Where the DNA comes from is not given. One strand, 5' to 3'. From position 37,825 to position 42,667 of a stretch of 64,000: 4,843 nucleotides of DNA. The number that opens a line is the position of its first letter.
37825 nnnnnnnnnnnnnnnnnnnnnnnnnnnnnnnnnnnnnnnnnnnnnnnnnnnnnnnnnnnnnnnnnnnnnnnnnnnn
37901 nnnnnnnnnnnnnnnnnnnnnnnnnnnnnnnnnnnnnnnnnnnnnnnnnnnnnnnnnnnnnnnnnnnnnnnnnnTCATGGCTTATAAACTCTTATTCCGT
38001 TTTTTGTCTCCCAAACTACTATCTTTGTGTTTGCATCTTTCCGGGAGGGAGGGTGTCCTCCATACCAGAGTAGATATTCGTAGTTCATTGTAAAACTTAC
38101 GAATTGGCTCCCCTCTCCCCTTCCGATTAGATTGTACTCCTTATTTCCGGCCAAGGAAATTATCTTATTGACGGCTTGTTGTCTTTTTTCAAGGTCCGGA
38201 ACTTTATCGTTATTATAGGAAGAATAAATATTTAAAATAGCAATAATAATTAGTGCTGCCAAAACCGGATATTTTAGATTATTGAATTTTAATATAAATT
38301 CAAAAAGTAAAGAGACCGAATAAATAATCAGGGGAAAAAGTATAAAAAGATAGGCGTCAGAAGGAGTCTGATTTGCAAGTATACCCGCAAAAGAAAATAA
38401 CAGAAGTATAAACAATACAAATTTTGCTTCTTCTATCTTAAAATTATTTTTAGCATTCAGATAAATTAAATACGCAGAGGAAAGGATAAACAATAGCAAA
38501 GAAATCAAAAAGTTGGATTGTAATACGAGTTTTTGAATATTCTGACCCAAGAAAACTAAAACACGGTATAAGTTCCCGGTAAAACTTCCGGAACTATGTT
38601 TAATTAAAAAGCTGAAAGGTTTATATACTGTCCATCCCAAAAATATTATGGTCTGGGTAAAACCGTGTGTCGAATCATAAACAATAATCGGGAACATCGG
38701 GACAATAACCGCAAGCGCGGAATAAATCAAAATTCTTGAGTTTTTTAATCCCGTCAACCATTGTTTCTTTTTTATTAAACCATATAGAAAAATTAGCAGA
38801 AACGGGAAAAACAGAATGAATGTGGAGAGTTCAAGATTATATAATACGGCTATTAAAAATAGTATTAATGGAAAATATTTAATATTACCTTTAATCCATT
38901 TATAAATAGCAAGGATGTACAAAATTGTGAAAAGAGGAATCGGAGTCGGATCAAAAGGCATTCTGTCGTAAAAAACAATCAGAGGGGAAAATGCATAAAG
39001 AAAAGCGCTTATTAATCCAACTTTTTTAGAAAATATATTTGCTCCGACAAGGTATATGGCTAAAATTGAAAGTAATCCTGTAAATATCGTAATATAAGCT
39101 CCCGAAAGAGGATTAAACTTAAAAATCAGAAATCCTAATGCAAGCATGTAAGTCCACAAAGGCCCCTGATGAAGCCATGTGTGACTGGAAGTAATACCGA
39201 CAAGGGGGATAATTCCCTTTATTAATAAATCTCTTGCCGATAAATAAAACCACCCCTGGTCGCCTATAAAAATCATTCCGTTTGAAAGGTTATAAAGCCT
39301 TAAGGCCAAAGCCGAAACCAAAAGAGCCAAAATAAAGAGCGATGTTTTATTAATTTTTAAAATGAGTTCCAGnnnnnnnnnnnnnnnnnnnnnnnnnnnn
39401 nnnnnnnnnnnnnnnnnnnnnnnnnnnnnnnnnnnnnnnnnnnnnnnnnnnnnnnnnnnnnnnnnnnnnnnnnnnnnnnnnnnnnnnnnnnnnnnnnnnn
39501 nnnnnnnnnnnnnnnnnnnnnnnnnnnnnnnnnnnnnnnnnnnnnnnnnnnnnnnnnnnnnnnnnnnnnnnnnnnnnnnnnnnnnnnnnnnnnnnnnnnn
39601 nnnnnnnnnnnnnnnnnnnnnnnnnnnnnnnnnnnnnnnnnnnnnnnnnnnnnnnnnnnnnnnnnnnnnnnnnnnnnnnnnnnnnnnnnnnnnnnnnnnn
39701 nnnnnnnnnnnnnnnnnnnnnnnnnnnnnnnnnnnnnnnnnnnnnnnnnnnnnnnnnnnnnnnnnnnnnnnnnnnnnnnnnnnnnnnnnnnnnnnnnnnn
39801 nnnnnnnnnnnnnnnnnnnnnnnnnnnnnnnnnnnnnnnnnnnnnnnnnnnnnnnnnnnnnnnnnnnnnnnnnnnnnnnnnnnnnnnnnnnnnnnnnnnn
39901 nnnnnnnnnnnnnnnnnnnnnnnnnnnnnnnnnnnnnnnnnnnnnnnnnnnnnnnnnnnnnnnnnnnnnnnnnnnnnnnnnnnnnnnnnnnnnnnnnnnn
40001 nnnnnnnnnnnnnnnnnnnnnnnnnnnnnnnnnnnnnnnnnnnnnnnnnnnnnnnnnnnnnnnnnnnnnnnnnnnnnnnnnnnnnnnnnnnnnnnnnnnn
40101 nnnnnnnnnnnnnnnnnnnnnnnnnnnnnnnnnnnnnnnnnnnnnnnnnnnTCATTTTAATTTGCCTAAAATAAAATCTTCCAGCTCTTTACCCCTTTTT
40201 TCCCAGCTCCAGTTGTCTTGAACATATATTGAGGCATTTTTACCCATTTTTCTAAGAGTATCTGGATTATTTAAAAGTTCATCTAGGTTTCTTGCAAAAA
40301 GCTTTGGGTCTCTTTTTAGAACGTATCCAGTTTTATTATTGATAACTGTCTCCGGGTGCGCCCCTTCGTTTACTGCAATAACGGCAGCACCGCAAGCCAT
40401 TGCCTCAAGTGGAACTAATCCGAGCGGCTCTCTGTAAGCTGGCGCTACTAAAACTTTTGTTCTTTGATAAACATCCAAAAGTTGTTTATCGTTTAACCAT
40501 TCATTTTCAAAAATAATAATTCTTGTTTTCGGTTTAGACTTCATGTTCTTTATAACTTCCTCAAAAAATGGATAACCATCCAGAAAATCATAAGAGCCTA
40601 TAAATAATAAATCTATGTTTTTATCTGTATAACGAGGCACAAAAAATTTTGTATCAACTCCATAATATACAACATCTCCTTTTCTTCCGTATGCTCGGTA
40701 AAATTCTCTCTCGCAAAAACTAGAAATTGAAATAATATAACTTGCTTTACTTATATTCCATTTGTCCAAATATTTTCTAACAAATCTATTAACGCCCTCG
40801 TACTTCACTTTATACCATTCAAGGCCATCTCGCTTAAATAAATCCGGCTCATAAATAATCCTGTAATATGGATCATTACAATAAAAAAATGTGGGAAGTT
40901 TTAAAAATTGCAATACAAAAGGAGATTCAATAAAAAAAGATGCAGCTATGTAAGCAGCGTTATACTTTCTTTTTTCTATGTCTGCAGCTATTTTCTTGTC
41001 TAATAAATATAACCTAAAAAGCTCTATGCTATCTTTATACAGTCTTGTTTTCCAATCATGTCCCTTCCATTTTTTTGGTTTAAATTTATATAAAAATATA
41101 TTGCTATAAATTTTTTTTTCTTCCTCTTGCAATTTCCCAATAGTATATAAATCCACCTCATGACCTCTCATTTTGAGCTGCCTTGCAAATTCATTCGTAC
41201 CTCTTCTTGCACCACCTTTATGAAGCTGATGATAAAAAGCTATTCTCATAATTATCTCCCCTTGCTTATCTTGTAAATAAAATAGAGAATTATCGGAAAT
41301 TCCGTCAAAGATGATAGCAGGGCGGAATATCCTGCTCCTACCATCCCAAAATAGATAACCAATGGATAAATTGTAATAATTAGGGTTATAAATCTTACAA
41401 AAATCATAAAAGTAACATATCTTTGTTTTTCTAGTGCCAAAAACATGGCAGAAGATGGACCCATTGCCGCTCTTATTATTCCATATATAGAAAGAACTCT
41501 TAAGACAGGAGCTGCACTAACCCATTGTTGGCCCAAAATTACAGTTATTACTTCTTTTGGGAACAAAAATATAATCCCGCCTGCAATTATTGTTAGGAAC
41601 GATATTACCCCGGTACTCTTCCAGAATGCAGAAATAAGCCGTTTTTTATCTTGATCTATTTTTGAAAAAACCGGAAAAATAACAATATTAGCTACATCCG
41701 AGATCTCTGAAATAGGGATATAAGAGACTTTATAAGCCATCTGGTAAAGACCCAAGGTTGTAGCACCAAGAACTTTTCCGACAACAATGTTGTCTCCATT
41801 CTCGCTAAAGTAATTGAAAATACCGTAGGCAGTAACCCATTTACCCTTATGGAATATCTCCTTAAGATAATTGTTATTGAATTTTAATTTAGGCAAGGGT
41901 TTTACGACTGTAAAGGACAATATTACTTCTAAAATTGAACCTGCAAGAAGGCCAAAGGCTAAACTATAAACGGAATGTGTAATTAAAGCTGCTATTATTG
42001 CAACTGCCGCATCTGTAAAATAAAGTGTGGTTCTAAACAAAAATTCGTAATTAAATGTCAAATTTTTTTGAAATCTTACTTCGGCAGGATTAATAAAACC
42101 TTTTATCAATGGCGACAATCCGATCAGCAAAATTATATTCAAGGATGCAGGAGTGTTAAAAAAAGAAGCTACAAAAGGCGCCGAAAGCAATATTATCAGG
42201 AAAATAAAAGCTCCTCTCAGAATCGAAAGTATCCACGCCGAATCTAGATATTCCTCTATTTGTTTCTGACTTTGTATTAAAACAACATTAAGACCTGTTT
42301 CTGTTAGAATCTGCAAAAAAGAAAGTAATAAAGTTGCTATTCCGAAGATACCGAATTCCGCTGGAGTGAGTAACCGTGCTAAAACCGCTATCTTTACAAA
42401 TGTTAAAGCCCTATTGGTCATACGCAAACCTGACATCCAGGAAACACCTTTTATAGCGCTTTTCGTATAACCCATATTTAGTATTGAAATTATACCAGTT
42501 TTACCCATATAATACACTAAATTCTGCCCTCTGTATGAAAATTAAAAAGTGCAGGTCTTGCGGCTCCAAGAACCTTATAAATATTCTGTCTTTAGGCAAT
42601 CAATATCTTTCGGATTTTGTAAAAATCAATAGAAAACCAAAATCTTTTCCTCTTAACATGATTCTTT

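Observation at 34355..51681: About 17-kb glycosylation locus with Dol-P-Man-synthase-like GT2, two GT2-GT-C fusion proteins and several large polytopic GT-C-like membrane proteins, adjacent to PT/Ser-rich surface proteins: candidate protein O-glycosylation system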

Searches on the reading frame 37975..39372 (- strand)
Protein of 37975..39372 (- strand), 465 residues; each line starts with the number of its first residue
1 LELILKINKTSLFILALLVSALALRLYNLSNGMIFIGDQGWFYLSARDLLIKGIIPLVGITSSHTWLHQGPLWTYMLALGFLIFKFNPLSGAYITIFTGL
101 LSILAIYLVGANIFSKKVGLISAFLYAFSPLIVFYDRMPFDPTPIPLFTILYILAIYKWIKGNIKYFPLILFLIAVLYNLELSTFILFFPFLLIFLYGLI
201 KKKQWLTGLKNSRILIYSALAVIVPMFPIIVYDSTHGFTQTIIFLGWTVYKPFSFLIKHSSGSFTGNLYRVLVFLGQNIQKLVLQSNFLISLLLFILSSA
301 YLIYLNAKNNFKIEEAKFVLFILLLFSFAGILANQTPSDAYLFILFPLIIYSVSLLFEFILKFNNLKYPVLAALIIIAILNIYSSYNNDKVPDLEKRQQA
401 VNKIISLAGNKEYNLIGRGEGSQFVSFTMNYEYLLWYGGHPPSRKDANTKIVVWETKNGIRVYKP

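Call 86: search_protein_representatives(protein=window:37975-39372:-)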
Query: 465 residues. Proteins with E-value up to 0.001 (for the whole library): 2822; up to 1e-10: 1030; up to 1e-30: 186. The best 150 are listed.
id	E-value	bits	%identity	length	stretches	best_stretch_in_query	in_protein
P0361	3.5e-153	527.2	55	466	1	6-462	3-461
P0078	2.4e-133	461.8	52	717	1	1-460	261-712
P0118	1.8e-113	396.3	46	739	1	3-461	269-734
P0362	5.5e-110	384.8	45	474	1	7-464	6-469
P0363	1.9e-106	373.1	46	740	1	2-462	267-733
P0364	1.1e-105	370.7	44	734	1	6-462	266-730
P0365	6.4e-105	368.1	43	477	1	14-461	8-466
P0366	3.2e-102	359.2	41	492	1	9-463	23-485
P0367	9.4e-101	354.4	42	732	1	2-457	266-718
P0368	2.0e-99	350.0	44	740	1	2-463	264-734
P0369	4.4e-99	348.9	43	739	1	1-463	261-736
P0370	4.2e-98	345.6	41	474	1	6-446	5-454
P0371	1.5e-97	343.8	43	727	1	2-461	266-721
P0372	2.6e-97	343.0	44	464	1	17-458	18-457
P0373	3.8e-96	339.2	41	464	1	14-456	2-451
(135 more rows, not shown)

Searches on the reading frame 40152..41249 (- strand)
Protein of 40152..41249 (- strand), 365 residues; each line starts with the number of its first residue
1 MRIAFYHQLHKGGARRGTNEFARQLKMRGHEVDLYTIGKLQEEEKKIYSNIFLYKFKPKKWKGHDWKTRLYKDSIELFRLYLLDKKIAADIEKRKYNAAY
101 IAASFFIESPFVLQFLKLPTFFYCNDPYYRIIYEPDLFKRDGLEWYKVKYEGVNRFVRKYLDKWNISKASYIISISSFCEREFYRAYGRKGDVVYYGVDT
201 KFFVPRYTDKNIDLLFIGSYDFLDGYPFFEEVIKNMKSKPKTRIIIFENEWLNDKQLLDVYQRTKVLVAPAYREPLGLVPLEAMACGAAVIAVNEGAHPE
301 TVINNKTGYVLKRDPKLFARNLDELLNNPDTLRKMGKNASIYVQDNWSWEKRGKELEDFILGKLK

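Call 3: search_protein_families(library=pfam, proteins=[window:40152-41249:-], max_evalue=0.01)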
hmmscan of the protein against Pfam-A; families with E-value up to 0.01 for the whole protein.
window:40152-41249:- (365 aa): 4 families
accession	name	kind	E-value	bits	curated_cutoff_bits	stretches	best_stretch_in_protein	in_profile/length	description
PF00534.26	Glycos_transf_1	-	2.6e-23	82.8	26.4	1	251-339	80-169/172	Glycosyl transferases group 1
PF13692.12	Glyco_trans_1_4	-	2e-16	61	27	1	210-328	30-142/142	Glycosyl transferases group 1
PF13439.12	Glyco_transf_4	-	9.9e-10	39.1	28.5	1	12-201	2-169/170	Glycosyltransferase Family 4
PF13524.12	Glyco_trans_1_2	-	7e-09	36.2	25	1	236-357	9-143/144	Glycosyl transferase-like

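Call 8: search_protein_families(library=ncbifam, proteins=[window:40152-41249:-], max_evalue=0.01)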
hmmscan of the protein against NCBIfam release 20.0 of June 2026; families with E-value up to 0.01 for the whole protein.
window:40152-41249:- (365 aa): 26 families (the best 25 are shown)
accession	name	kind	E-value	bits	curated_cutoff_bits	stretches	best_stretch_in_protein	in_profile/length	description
TIGR02149.1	glgA_Coryne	subfamily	7.2e-23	81.3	302.4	1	230-351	249-378/391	glycogen synthase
TIGR03449.1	mycothiol_MshA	equivalog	2e-18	66.5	462.5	1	253-357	293-397/406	D-inositol-3-phosphate glycosyltransferase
NF053787.1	GlcN_PG_synth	equivalog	5.5e-14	51.8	480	1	209-355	209-351/361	N-acetylglucosaminyl phosphatidylglycerol synthase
TIGR03999.1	thiol_BshA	equivalog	2.1e-13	50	273.7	1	255-352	264-362/375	N-acetyl-alpha-D-glucosaminyl L-malate synthase BshA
NF041876.1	EPS_EpsE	equivalog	2.7e-13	49.9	400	1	254-351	286-384/389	exopolysaccharide biosynthesis GT4 family glycosyltransferase EpsE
TIGR03088.1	stp2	hypoth_equivalog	4.7e-11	42.3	409.05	1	257-354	266-364/374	TIGR03088 family PEP-CTERM/XrtA system glycosyltransferase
NF038295.1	EPS_HpsP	equivalog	4.8e-11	42.3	550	1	255-351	279-375/388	hormogonium polysaccharide biosynthesis glycosyltransferase HpsP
TIGR04047.1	MSMEG_0565_glyc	hypoth_equivalog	8.2e-11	41.6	259.85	1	223-351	236-362/373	MSMEG_0565 family glycosyltransferase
NF012028.0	PRK15484.1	subfamily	5.8e-10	38.8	618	1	229-360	244-375/380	lipopolysaccharide N-acetylglucosaminyltransferase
TIGR04063.1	stp3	hypoth_equivalog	1.2e-09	37.6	442.05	1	259-352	285-384/397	TIGR04063 family PEP-CTERM/XrtA system glycosyltransferase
TIGR02472.1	sucr_P_syn_N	equivalog_domain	1.7e-08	33.7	576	1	262-351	339-429/439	sucrose-phosphate synthase, putative, glycosyltransferase domain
NF038298.1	EPS_HpsO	equivalog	2.2e-07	30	575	1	262-339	287-363/388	hormogonium polysaccharide biosynthesis glycosyltransferase HpsO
NF038229.1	Glyco4_Geo_Pelo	equivalog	4.6e-07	29.2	400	1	252-359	226-332/338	GPMC system family 4 glycosyltransferase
TIGR03087.1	stp1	hypoth_equivalog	8.9e-07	28.4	316.65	1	281-357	316-391/397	TIGR03087 family PEP-CTERM/XrtA system glycosyltransferase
NF046085.1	XrtY_assoc_Gly1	equivalog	6.7e-06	25.2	400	1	233-348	251-369/387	XrtY-associated glycosyltransferase XYAG1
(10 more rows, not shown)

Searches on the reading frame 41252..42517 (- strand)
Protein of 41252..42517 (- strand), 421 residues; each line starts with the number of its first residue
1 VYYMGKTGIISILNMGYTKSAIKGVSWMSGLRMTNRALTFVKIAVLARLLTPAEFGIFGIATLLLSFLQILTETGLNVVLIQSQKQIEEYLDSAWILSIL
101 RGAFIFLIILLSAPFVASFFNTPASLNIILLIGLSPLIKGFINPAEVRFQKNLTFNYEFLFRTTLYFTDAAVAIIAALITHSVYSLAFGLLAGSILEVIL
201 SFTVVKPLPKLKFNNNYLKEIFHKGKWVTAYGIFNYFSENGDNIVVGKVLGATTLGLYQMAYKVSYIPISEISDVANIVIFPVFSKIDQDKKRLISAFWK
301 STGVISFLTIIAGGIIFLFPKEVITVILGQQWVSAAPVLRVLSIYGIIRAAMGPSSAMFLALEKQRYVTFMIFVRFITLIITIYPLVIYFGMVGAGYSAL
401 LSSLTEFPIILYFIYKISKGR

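Call 3: search_protein_families(library=pfam, proteins=[window:41252-42517:-], max_evalue=0.01)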
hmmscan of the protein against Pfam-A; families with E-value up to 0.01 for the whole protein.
window:41252-42517:- (421 aa): 2 families
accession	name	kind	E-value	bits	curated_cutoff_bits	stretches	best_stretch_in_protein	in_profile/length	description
PF13440.11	Polysacc_synt_3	-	4.2e-73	246.6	23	1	45-337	1-293/293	Polysaccharide biosynthesis protein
PF01943.22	Polysacc_synt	-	1.2e-30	107.4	28.2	1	22-287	2-273/274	Polysaccharide biosynthesis protein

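Call 8: search_protein_families(library=ncbifam, proteins=[window:41252-42517:-], max_evalue=0.01)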
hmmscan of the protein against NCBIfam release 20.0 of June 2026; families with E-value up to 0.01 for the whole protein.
window:41252-42517:- (421 aa): 4 families
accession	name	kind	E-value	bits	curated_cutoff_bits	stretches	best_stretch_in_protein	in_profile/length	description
NF007773.0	PRK10459.1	equivalog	4.8e-55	187.5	273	1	17-414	3-402/492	MOP flippase family protein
NF047674.1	TeichurnBiosyTuaB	equivalog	3.3e-46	158.3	580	1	18-390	5-374/469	teichuronic acid biosynthesis protein TuaB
NF058658.1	Oglyco_Wzx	exception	1.1e-28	100.5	720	1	22-389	11-372/478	O-glycosylation flippase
TIGR02900.1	spore_V_B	equivalog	0.0013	17.5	372.3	0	32-141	12-138/488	stage V sporulation protein B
